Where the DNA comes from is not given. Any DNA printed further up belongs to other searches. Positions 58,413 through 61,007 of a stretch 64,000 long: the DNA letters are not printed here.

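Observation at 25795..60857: Two YfhO-like proteins, one translationally coupled to a zinc-ribbon methyltransferase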

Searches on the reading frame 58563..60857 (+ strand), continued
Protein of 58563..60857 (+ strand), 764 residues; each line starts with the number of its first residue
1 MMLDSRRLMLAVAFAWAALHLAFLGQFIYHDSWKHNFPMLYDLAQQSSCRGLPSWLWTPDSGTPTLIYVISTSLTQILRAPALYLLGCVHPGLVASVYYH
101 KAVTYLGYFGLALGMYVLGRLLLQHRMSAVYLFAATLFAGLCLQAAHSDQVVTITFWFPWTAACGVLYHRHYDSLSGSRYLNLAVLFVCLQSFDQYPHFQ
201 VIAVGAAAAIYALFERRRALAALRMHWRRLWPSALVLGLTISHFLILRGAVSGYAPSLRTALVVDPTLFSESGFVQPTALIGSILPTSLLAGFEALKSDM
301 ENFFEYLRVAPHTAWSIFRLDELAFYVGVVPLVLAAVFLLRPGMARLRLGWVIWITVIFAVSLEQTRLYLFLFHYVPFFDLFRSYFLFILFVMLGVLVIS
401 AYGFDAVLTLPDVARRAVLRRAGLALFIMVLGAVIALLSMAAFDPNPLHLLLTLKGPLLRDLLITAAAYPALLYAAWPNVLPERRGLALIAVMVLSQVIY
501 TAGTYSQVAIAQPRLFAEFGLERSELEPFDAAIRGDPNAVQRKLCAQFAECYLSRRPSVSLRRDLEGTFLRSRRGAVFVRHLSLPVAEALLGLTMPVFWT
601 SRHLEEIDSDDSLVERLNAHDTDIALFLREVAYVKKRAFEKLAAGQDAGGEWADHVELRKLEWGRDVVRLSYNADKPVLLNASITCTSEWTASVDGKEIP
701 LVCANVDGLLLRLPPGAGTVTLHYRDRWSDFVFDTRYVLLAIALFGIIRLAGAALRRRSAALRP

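Call 35: find_encoding_contigs(protein=P0001, flank=10000, max_places=2)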
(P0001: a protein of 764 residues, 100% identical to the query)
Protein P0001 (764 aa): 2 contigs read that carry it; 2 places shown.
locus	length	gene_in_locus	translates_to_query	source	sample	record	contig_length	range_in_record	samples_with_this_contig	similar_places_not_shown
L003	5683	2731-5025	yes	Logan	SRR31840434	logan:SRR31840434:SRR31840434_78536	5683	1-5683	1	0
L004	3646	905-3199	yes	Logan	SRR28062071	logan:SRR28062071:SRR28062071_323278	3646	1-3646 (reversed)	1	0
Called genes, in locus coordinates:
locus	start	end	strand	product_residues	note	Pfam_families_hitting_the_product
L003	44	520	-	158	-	-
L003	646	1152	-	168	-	-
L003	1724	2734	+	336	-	PF13489:Methyltransf_23, PF07021:MetW, PF13847:Methyltransf_31, PF08241:Methyltransf_11, PF08242:Methyltransf_12, PF13649:Methyltransf_25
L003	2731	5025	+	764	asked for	-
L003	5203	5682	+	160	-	?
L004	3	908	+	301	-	?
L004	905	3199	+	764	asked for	-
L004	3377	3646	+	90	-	?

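Call 36: find_related_loci(query=A1, collection=genome_contigs, flank=10000)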
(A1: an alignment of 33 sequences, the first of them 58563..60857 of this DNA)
Query A1 (764 aa) in genome_contigs; peptide patterns used: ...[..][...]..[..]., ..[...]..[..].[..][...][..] (x = any residue, [..] = any of these).
60 stretches matched a pattern; 6 encode a relative of the query (tblastn E <= 1e-3); 6 distinct loci.
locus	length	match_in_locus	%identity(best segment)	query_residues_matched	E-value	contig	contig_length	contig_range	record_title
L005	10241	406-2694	94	1-763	0e+0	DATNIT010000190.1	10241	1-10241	MAG TPA_asm: Stellaceae bacterium isolate SMAG_U11380 k141_182181, whole genome shotgun sequence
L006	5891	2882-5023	41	16-739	9e-169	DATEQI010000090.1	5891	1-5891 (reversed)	MAG TPA_asm: Alphaproteobacteria bacterium isolate SMAG_U9043 k141_1263083, whole genome shotgun sequence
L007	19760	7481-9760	39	1-761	6e-167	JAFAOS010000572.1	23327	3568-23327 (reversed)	MAG: Chloroflexota bacterium isolate CP_BM_ER_18 BM_ER_k147_10265188, whole genome shotgun sequence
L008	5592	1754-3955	41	16-736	1e-164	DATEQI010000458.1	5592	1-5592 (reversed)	MAG TPA_asm: Alphaproteobacteria bacterium isolate SMAG_U9043 k141_594304, whole genome shotgun sequence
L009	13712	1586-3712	44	16-730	0e+0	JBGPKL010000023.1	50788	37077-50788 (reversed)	MAG: Sulfurifustaceae bacterium isolate OBJ_0618_7090110_287 k141_8005857_length_50788_cov_35.5492, whole genome shotgun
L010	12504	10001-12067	35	16-727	2e-118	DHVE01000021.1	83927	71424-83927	MAG TPA_asm: Betaproteobacteria bacterium UBA5216 UBA5216_contig_462, whole genome shotgun sequence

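Call 42: search_solved_structures(query=A1, max_evalue=10)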
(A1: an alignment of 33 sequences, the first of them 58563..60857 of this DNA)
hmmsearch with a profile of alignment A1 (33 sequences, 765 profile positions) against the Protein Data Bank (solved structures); distinct sequences matched with E-value up to 10: 2.
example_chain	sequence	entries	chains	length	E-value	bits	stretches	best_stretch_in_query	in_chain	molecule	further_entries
4jsd_A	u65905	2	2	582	3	9.1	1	45-71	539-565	Oligopeptide ABC transporter, periplasmic oligopeptide-binding protein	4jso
2o7i_A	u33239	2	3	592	3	9.1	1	45-71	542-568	Oligopeptide ABC transporter, periplasmic oligopeptide-binding protein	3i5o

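Call 68: search_protein_families(library=pfam, proteins=[L001:14015-16198:+, L009:49-1485:+, L010:6936-9809:-, L007:9765-12314:-, L007:3122-6187:+], max_evalue=0.05)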
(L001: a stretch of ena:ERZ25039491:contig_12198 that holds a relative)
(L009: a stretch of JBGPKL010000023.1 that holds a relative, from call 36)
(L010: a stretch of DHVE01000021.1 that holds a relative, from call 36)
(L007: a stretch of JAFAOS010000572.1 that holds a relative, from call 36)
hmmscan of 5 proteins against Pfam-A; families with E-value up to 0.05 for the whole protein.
L001:14015-16198:+ (727 aa): 0 families

L009:49-1485:+ (478 aa): 0 families

L010:6936-9809:- (957 aa): 0 families

L007:9765-12314:- (849 aa): 1 family
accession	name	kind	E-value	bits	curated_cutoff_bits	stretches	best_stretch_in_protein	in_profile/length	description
PF09586.16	YfhO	-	2.6e-09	36.5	28.5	2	54-188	4-141/835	Bacterial membrane protein YfhO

L007:3122-6187:+ (1021 aa): 1 family
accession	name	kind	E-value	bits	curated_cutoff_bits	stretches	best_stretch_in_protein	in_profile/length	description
PF11131.13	PhrC_PhrF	-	0.049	13.7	25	0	472-490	6-24/38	Rap-phr extracellular signalling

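Call 70: find_encoding_contigs(protein=P0015, flank=8000, max_places=1)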
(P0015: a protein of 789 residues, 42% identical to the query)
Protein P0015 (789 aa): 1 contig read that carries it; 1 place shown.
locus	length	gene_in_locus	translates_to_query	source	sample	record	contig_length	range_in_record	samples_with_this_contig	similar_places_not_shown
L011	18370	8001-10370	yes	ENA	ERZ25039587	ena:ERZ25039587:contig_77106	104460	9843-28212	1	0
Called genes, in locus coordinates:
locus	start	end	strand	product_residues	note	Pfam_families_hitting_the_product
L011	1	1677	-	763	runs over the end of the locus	-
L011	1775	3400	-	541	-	-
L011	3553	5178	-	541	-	-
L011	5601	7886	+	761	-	-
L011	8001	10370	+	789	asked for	-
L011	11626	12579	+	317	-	-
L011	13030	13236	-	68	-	-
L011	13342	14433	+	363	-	PF01757:Acyl_transf_3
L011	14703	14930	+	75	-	-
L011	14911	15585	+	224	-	-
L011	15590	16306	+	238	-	-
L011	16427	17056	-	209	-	-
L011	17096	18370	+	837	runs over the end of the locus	PF07690:MFS_1 (faint), PF01564:Spermine_synth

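Call 71: find_encoding_contigs(protein=P0032, flank=8000, max_places=1)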
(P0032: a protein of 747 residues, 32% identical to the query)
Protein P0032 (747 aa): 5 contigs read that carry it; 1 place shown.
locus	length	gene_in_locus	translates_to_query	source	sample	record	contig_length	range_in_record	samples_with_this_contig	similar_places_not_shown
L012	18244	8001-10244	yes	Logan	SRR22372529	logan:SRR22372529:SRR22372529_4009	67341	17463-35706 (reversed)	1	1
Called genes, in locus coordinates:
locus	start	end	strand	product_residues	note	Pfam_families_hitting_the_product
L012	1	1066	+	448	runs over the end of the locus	-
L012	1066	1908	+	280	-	-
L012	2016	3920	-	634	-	-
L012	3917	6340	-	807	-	-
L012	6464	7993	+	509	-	-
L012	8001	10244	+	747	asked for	-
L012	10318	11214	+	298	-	PF07021:MetW, PF13489:Methyltransf_23, PF08241:Methyltransf_11, PF08242:Methyltransf_12, PF13649:Methyltransf_25, PF13847:Methyltransf_31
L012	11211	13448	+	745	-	-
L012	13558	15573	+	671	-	-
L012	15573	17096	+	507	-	-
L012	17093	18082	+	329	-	PF01370:Epimerase, PF16363:GDP_Man_Dehyd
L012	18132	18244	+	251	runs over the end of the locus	PF00535:Glycos_transf_2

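Call 72: find_encoding_contigs(protein=P0033, flank=8000, max_places=1)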
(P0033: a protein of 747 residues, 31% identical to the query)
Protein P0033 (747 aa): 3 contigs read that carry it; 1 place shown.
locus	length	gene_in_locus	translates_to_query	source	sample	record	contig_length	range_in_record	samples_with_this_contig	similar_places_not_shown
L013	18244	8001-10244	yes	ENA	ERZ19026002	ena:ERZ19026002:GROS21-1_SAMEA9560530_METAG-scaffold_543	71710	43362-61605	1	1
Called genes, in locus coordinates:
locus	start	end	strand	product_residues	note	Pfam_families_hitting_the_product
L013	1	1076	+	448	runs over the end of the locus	-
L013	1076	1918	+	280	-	-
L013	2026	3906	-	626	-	-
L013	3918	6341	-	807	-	-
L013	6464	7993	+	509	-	-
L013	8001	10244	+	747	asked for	-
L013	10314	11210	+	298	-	PF07021:MetW, PF13489:Methyltransf_23, PF08241:Methyltransf_11, PF08242:Methyltransf_12, PF13649:Methyltransf_25, PF13847:Methyltransf_31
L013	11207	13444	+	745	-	-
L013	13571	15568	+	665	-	-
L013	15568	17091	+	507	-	-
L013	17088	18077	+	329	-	PF01370:Epimerase, PF16363:GDP_Man_Dehyd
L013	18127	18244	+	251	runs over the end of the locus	PF00535:Glycos_transf_2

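Call 73: find_encoding_contigs(protein=P0008, flank=8000, max_places=1)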
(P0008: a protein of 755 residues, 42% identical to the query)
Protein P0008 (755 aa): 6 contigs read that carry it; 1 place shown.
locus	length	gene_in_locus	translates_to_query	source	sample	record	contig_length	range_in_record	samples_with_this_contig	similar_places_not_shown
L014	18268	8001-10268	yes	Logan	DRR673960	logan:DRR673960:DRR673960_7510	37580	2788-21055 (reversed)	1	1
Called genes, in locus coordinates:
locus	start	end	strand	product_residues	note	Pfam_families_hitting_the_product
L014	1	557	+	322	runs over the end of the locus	PF03706:LPG_synthase_TM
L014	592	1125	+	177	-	PF00293:NUDIX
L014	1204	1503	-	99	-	-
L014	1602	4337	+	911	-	-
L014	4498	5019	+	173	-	-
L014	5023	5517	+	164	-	-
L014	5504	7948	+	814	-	PF09586:YfhO (faint)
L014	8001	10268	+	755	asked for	PF09586:YfhO (weak)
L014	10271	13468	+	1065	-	-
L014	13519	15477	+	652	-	-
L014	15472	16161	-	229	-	PF00891:Methyltransf_2 (weak), PF13489:Methyltransf_23 (weak), PF07021:MetW (weak), PF13847:Methyltransf_31, PF08241:Methyltransf_11, PF08242:Methyltransf_12 (weak), PF13649:Methyltransf_25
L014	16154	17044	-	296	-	PF01073:3Beta_HSD (faint), PF01370:Epimerase, PF04321:RmlD_sub_bind, PF13460:NAD_binding_10, PF16363:GDP_Man_Dehyd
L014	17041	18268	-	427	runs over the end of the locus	PF03721:UDPG_MGDP_dh_N, PF00984:UDPG_MGDP_dh, PF03720:UDPG_MGDP_dh_C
